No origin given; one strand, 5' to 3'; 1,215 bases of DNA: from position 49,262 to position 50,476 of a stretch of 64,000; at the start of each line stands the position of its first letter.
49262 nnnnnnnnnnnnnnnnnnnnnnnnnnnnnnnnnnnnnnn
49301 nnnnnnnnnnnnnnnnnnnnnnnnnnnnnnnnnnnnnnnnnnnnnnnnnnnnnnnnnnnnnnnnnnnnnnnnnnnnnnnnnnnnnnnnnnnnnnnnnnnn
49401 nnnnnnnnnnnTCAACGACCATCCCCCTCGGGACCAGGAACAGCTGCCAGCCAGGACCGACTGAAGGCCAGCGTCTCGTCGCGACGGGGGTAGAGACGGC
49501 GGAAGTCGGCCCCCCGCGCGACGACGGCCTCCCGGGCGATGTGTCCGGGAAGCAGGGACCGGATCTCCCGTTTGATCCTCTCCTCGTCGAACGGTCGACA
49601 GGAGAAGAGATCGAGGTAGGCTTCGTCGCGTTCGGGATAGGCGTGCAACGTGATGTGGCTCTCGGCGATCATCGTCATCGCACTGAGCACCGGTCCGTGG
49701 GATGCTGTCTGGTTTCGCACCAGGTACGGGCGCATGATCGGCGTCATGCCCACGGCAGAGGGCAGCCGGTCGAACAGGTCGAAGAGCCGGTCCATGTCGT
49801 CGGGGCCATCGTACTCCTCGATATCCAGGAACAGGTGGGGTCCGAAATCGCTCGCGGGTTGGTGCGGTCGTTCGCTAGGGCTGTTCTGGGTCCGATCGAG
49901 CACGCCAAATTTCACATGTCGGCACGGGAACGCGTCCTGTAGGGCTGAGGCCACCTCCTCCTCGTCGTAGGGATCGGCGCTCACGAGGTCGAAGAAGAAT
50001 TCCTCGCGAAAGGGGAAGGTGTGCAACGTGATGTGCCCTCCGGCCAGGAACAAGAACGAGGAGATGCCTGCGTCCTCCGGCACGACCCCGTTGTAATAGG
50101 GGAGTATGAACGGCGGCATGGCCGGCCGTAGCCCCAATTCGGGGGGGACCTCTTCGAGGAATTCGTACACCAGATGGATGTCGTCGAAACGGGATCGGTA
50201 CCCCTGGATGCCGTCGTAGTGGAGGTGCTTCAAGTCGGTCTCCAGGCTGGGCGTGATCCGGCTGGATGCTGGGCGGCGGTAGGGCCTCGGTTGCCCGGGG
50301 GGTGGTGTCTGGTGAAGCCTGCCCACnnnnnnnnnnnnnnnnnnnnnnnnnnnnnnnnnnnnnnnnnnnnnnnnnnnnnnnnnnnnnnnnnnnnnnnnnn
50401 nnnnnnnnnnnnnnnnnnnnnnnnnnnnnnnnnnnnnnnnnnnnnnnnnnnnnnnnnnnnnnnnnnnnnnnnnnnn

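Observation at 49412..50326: Fused pseudo-dimeric AdoMetDC-like protein in which only the second half keeps the Glu-Ser self-processing site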

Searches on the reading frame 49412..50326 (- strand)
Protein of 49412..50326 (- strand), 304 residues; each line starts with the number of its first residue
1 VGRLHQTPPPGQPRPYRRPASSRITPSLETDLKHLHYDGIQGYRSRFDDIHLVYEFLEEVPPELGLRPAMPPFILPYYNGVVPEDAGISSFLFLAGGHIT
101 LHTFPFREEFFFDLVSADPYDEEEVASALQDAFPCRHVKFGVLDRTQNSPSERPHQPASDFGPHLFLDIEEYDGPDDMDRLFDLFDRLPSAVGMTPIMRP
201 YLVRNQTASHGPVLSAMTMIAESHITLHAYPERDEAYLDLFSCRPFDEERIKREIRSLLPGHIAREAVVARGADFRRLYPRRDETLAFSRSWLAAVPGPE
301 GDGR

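Call 4: search_protein_families(library=pfam, proteins=[window:49412-50326:-], max_evalue=0.01)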
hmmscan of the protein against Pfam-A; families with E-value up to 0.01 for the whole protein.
window:49412-50326:- (304 aa): 1 family
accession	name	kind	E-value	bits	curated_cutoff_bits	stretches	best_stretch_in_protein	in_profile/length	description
PF02675.21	AdoMet_dc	-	3.9e-22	79.1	25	2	164-260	1-95/107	S-adenosylmethionine decarboxylase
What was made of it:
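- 49412..50233 (-): Gene for the tandem-domain AdoMetDC-fold proenzyme (273 aa, TTG start, TGA stop). PF02675 E=3.9e-22 (call 4).
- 49502..49861 (-): Half 2 (about aa 125-244): the catalytic AdoMetDC-fold domain. Best Pfam stretch (call 4).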

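Call 5: search_protein_families(library=ncbifam, proteins=[window:49412-50326:-], max_evalue=0.01)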
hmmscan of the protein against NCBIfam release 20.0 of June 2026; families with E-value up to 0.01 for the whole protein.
window:49412-50326:- (304 aa): 1 family
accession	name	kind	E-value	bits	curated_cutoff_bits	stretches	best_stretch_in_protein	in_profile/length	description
TIGR03330.1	SAM_DCase_Bsu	equivalog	2.1e-13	50.6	75.65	1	162-252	4-92/112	adenosylmethionine decarboxylase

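Call 6: find_homologous_proteins(query=window:49412-50326:-, max_evalue=0.001)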
Query window:49412-50326:- (304 aa): 469 proteins with E <= 0.001 among 1598 candidates; the best 120 are listed.
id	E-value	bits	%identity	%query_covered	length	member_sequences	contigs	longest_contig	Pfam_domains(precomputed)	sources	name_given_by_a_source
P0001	4.8e-183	626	100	90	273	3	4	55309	PF02675.22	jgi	-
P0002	4.3e-97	343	57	88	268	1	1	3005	PF02675.22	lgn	-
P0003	9.4e-95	336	54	87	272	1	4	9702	PF02675.22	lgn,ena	-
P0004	6.5e-94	333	55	87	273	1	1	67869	PF02675.22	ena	-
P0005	1.4e-93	332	57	87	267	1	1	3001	PF02675.22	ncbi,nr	ncbi:MAG: S-adenosylmethionine decarboxylase [Deinococcus sp.]|nr:S-adenosylmethionine decarboxylase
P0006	2.5e-92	328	54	87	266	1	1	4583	PF02675.22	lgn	-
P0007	3.8e-92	327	56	86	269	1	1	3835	PF02675.22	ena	-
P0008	1.2e-90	322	52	86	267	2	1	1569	PF02675.22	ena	-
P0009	3.0e-90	321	54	87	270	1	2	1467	PF02675.22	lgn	-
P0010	3.9e-90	320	53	89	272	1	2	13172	PF02675.22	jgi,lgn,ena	-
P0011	4.8e-90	320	53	89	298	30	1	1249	PF02675.22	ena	-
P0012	8.6e-90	319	54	88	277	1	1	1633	PF02675.22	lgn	-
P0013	4.2e-89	317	53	86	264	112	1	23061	PF02675.22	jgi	-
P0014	4.7e-89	317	53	86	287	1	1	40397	PF02675.22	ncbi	-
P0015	1.3e-88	315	55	88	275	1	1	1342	PF02675.22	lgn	-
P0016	1.5e-88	315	54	87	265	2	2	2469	PF02675.22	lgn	-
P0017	3.2e-88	314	53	88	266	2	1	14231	PF02675.22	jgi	jgi:S-adenosylmethionine/arginine decarboxylase-like enzyme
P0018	4.3e-88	314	53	86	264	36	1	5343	PF02675.22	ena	-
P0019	7.3e-88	313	53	87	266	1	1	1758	PF02675.22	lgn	-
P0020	1.4e-87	312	54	87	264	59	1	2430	PF02675.22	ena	-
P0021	1.7e-87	312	51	88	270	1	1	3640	PF02675.22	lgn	-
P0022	1.7e-87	312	53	89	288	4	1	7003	PF02675.22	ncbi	-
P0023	3.1e-87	311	53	88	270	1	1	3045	PF02675.22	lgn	-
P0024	3.2e-87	311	52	87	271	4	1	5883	PF02675.22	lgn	-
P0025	3.4e-87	311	52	86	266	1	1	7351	PF02675.22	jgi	jgi:S-adenosylmethionine/arginine decarboxylase-like enzyme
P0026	4.5e-87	310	53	87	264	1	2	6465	PF02675.22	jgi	jgi:S-adenosylmethionine/arginine decarboxylase-like enzyme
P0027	6.0e-87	310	51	87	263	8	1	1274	PF02675.22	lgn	-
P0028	7.7e-87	310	52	87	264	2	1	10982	PF02675.22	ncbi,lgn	-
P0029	1.2e-86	309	54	87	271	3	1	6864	PF02675.22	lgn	-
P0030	1.8e-86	308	55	86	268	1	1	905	PF02675.22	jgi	jgi:S-adenosylmethionine/arginine decarboxylase-like enzyme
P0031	2.6e-86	308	53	87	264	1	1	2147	PF02675.22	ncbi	-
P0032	2.8e-86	308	51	87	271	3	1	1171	PF02675.22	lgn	-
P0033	2.9e-86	308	53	86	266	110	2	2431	PF02675.22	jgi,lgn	jgi:S-adenosylmethionine/arginine decarboxylase-like enzyme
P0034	4.3e-86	307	53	87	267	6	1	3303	PF02675.22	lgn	-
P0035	5.1e-86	307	53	86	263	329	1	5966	PF02675.22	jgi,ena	-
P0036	5.7e-86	307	52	87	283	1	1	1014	PF02675.22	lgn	-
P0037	6.3e-86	307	51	87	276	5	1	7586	PF02675.22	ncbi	-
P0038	9.3e-86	306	54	87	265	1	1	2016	PF02675.22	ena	-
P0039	1.1e-85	306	52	87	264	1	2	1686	PF02675.22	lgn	-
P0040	1.2e-85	306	52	87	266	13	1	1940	PF02675.22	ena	-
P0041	1.4e-85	306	53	87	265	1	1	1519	PF02675.22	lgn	-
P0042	1.7e-85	305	52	87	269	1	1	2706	PF02675.22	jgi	-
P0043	2.2e-85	305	51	87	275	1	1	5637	PF02675.22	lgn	-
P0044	3.6e-85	304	51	87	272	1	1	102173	PF02675.22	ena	-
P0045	7.3e-85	303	50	88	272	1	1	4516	PF02675.22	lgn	-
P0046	1.0e-84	303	50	88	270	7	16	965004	PF02675.22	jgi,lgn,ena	-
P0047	1.2e-84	302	51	87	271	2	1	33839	PF02675.22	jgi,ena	-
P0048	1.8e-84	302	50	86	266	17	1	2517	PF02675.22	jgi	jgi:S-adenosylmethionine/arginine decarboxylase-like enzyme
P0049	3.2e-84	301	50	87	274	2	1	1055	PF02675.22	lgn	-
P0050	3.9e-84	301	51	87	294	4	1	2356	PF02675.22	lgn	-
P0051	4.3e-84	301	52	87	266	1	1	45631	PF02675.22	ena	-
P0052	5.7e-84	300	53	87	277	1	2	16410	PF02675.22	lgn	-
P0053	8.3e-84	300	53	87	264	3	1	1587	PF02675.22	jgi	jgi:S-adenosylmethionine/arginine decarboxylase-like enzyme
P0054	1.0e-83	299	51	88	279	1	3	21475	PF02675.22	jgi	jgi:S-adenosylmethionine/arginine decarboxylase-like enzyme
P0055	1.4e-83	299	51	86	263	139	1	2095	PF02675.22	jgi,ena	-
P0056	1.7e-83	299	53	86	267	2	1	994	PF02675.22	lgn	-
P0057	1.9e-83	298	53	87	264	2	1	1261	PF02675.22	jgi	jgi:S-adenosylmethionine/arginine decarboxylase-like enzyme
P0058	2.2e-83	298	51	87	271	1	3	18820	PF02675.22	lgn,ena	-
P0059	6.1e-83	297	50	87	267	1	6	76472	PF02675.22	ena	-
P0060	7.1e-83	297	50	87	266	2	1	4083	PF02675.22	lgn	-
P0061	1.1e-82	296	49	88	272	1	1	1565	PF02675.22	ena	-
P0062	1.1e-82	296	50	88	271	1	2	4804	PF02675.22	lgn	-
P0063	1.3e-82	296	49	88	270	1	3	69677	PF02675.22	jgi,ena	-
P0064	1.5e-82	296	51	87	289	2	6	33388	PF02675.22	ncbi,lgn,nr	ncbi:MAG: S-adenosylmethionine decarboxylase [Polyangiaceae bacterium]|nr:S-adenosylmethionine decar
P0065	1.5e-82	296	51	87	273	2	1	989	PF02675.22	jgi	jgi:S-adenosylmethionine/arginine decarboxylase-like enzyme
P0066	1.7e-82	295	49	87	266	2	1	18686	PF02675.22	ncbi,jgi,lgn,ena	-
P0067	2.3e-82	295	53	83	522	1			PF02675.22,PF01916.24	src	-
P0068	2.9e-82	295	51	87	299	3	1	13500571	PF02675.22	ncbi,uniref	ncbi:S-adenosylmethionine decarboxylase [Sorangium sp. So ce233]|uniref:S-adenosylmethionine decarbo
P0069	2.9e-82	295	50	87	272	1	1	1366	PF02675.22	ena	-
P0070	3.0e-82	295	51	87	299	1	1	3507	PF02675.22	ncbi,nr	ncbi:hypothetical protein BE11_30130 [Sorangium cellulosum]|nr:hypothetical protein BE11_30130 [Sora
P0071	4.2e-82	294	51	87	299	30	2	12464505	PF02675.22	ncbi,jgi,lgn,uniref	ncbi:S-adenosylmethionine decarboxylase [Sorangium sp. So ce1024]|jgi:S-adenosylmethionine/arginine 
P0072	7.5e-82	293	50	87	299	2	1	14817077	PF02675.22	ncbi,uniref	ncbi:S-adenosylmethionine decarboxylase [Sorangium sp. So ce1389]|uniref:S-adenosylmethionine decarb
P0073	9.9e-82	293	49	87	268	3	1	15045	PF02675.22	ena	-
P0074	1.0e-81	293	50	88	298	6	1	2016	PF02675.22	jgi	-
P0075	1.1e-81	293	51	87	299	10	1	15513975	PF02675.22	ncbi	ncbi:S-adenosylmethionine decarboxylase [Sorangium sp. So ce134]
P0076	1.3e-81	292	51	88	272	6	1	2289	PF02675.22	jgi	-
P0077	1.8e-81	292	50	88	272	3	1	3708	PF02675.22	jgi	jgi:S-adenosylmethionine/arginine decarboxylase-like enzyme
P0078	1.9e-81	292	50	85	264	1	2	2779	PF02675.22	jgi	jgi:S-adenosylmethionine/arginine decarboxylase-like enzyme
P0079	1.9e-81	292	49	88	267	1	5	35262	PF02675.22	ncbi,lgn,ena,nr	ncbi:MAG: S-adenosylmethionine decarboxylase [Candidatus Aminicenantes bacterium]|nr:S-adenosylmethi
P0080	1.9e-81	292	52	87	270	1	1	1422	PF02675.22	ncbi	-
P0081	2.4e-81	292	50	87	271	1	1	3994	PF02675.22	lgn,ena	-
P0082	2.4e-81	292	48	88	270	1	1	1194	PF02675.22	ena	-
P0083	2.8e-81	291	49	89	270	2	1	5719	PF02675.22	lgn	-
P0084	3.0e-81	291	51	87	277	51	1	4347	PF02675.22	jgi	jgi:S-adenosylmethionine/arginine decarboxylase-like enzyme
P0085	4.5e-81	291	49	88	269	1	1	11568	PF02675.22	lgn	-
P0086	4.8e-81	291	50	88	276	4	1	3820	PF02675.22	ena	-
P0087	4.8e-81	291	50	86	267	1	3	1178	PF02675.22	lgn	-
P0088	4.8e-81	291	49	88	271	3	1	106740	PF02675.22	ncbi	-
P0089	5.7e-81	290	50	87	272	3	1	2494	PF02675.22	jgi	jgi:S-adenosylmethionine/arginine decarboxylase-like enzyme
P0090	7.2e-81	290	46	86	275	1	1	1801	PF02675.22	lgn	-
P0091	8.2e-81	290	50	88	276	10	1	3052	PF02675.22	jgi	jgi:S-adenosylmethionine/arginine decarboxylase-like enzyme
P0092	8.2e-81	290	50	87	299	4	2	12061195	PF02675.22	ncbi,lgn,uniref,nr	ncbi:S-adenosylmethionine decarboxylase [Sorangium cellulosum]|uniref:S-adenosylmethionine decarboxy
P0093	8.6e-81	290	50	86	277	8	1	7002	PF02675.22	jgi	jgi:S-adenosylmethionine/arginine decarboxylase-like enzyme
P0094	8.8e-81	290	49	88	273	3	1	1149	PF02675.22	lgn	-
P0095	9.4e-81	290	49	88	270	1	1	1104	PF02675.22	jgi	jgi:S-adenosylmethionine/arginine decarboxylase-like enzyme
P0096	1.1e-80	289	49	85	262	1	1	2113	PF02675.22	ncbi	-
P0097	1.1e-80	289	49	88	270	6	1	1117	PF02675.22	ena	-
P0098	1.1e-80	289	48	87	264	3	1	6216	PF02675.22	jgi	jgi:S-adenosylmethionine/arginine decarboxylase-like enzyme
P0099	1.3e-80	289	49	87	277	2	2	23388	PF02675.22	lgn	-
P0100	1.4e-80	289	51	87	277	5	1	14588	PF02675.22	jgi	-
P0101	1.5e-80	289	50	87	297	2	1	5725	PF02675.22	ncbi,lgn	-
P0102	1.6e-80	289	48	86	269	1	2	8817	PF02675.22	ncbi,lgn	-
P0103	1.7e-80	289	51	88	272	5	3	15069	PF02675.22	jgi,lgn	jgi:S-adenosylmethionine/arginine decarboxylase-like enzyme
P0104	1.9e-80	289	51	81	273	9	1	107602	PF02675.22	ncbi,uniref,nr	ncbi:S-adenosylmethionine decarboxylase [Phosphitispora fastidiosa]|uniref:S-adenosylmethionine deca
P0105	2.2e-80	288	51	88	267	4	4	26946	PF02675.22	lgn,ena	-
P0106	2.3e-80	288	52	88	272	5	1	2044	PF02675.22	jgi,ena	-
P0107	2.3e-80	288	52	87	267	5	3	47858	PF02675.22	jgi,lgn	-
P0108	2.4e-80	288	51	89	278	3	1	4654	PF02675.22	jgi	jgi:S-adenosylmethionine/arginine decarboxylase-like enzyme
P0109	2.6e-80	288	50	87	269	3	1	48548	PF02675.22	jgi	jgi:S-adenosylmethionine/arginine decarboxylase-like enzyme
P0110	2.9e-80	288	50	87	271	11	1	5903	PF02675.22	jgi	-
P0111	3.4e-80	288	49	87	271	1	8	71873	PF02675.22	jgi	jgi:S-adenosylmethionine/arginine decarboxylase-like enzyme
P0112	3.6e-80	288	49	88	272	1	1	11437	PF02675.22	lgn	-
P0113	3.6e-80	288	50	87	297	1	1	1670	PF02675.22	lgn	-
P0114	3.7e-80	288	49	87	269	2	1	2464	PF02675.22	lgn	-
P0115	3.7e-80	288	50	88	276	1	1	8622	PF02675.22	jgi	-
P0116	4.4e-80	287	50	87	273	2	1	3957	PF02675.22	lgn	-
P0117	4.5e-80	287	48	87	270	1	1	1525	PF02675.22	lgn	-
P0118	4.6e-80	287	49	85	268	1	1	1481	PF02675.22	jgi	jgi:S-adenosylmethionine/arginine decarboxylase-like enzyme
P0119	5.9e-80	287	51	87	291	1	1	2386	PF02675.22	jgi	jgi:S-adenosylmethionine/arginine decarboxylase-like enzyme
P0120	6.3e-80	287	51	89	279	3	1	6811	PF02675.22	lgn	-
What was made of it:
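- Public annotation calls it AdoMetDC (call 6).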

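Call 7: search_solved_structures(query=window:49412-50326:-, max_evalue=1, show_alignments=3)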
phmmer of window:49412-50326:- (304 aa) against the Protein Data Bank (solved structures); distinct sequences matched with E-value up to 1: 10.
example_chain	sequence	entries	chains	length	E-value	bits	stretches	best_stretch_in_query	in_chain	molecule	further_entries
2iii_A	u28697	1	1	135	8.3e-06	28.6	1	159-245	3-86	S-adenosylmethionine decarboxylase proenzyme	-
1vr7_A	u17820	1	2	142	0.0019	20.8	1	214-245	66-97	S-adenosylmethionine decarboxylase proenzyme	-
1tlu_A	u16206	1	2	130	0.0019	20.8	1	214-245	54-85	S-adenosylmethionine decarboxylase proenzyme, AdoMetDC, SamDC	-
1tmi_A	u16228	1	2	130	0.005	19.4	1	214-245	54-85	S-adenosylmethionine decarboxylase proenzyme, AdoMetDC, SamDC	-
3hve_A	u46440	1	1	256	0.081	15.5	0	44-96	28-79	Gigaxonin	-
2rvq_D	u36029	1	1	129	0.17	14.4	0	10-91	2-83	Histone H2B type 1-J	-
3w97_D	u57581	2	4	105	0.53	12.8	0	36-92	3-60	Histone H2B type 1-J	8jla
1nw8_A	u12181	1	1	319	0.87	12.1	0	87-131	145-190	MODIFICATION METHYLASE RSRI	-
1eg2_A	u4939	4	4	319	0.87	12.1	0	87-131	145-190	MODIFICATION METHYLASE RSRI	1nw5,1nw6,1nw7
3iwb_A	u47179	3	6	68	0.95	11.9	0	224-245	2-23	S-adenosylmethionine decarboxylase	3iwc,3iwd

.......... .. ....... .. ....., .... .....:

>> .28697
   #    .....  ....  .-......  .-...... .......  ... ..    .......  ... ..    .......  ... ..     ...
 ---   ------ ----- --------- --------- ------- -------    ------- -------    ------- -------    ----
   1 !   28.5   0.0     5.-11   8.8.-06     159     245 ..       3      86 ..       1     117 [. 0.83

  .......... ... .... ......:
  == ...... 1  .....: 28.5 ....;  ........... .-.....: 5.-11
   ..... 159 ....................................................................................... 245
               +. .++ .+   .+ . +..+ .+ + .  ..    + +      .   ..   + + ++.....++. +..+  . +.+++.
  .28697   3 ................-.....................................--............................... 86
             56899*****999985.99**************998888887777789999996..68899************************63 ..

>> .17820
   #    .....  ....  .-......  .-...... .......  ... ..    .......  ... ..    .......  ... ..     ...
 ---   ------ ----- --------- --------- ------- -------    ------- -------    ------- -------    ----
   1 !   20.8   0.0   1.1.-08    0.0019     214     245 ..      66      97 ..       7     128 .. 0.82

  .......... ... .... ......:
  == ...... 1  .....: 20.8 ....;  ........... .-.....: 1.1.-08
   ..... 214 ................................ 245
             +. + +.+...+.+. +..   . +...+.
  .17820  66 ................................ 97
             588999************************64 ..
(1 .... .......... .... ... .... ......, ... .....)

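Call 8: find_encoding_contigs(protein=P0001, flank=10000, max_places=4)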
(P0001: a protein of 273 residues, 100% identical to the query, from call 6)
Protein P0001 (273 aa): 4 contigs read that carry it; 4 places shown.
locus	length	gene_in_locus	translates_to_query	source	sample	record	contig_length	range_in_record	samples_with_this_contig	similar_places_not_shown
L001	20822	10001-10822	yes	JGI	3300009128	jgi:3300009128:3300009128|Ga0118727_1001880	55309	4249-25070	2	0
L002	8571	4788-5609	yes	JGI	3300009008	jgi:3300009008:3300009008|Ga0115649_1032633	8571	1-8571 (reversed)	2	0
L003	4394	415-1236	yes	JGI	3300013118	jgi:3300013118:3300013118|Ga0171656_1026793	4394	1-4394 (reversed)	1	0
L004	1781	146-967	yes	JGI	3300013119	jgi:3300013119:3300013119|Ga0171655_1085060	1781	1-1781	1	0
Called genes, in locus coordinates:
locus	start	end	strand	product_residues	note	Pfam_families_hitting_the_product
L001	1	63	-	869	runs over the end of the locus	PF00069:Pkinase, PF03781:FGE-sulfatase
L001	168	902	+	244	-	-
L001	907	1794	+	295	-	-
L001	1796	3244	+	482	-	PF00481:PP2C, PF13672:PP2C_2, PF07228:SpoIIE (faint)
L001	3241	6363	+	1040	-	PF01098:FTSW_RODA_SPOVE, PF00905:Transpeptidase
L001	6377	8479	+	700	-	PF00069:Pkinase, PF07714:PK_Tyr_Ser-Thr (weak)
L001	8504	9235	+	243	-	PF16697:Yop-YscD_cpl (weak), PF00498:FHA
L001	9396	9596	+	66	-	-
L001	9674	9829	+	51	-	-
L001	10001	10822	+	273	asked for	PF02675:AdoMet_dc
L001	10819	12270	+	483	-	PF02310:B12-binding, PF04055:Radical_SAM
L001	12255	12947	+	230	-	-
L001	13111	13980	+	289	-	PF04055:Radical_SAM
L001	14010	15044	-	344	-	PF01656:CbiA (weak), PF10609:ParA (weak), PF13614:AAA_31 (weak)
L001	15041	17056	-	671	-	-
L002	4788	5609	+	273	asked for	PF02675:AdoMet_dc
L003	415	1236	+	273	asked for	PF02675:AdoMet_dc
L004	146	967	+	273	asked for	PF02675:AdoMet_dc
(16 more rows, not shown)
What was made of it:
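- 49412..50233 (-): The JGI call of 273 aa is identical (call 8).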

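Call 9: find_encoding_contigs(protein=P0068, flank=10000, max_places=3)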
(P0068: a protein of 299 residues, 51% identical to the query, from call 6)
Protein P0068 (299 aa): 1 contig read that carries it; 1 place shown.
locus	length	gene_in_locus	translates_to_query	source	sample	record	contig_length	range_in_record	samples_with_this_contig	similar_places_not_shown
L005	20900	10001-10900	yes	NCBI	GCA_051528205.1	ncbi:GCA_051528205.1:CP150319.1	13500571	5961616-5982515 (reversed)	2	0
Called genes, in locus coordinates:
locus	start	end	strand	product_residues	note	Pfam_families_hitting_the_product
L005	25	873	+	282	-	-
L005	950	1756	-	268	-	PF25213:HVO_A0261_N (weak), PF00392:GntR (weak), PF08220:HTH_DeoR, PF08279:HTH_11 (weak), PF13412:HTH_24 (faint), PF00455:DeoRC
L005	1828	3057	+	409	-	PF07690:MFS_1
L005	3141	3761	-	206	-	PF13489:Methyltransf_23, PF13649:Methyltransf_25, PF13847:Methyltransf_31, PF08241:Methyltransf_11, PF08242:Methyltransf_12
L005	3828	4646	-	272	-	-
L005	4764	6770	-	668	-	PF13493:DUF4118, PF08448:PAS_4, PF00512:HisKA, PF02518:HATPase_c, PF00072:Response_reg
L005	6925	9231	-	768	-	PF00072:Response_reg, PF00211:Guanylate_cyc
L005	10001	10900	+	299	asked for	PF02675:AdoMet_dc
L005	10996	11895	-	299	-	PF00149:Metallophos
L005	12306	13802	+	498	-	PF00069:Pkinase, PF07714:PK_Tyr_Ser-Thr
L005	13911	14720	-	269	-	PF12844:HTH_19 (weak), PF13560:HTH_31, PF01381:HTH_3, PF17765:MLTR_LBD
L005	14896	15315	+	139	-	-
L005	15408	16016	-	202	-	PF02798:GST_N, PF13417:GST_N_3, PF13409:GST_N_2, PF00043:GST_C, PF14497:GST_C_3, PF13410:GST_C_2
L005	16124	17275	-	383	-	PF01522:Polysacc_deac_1 (weak)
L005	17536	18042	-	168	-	-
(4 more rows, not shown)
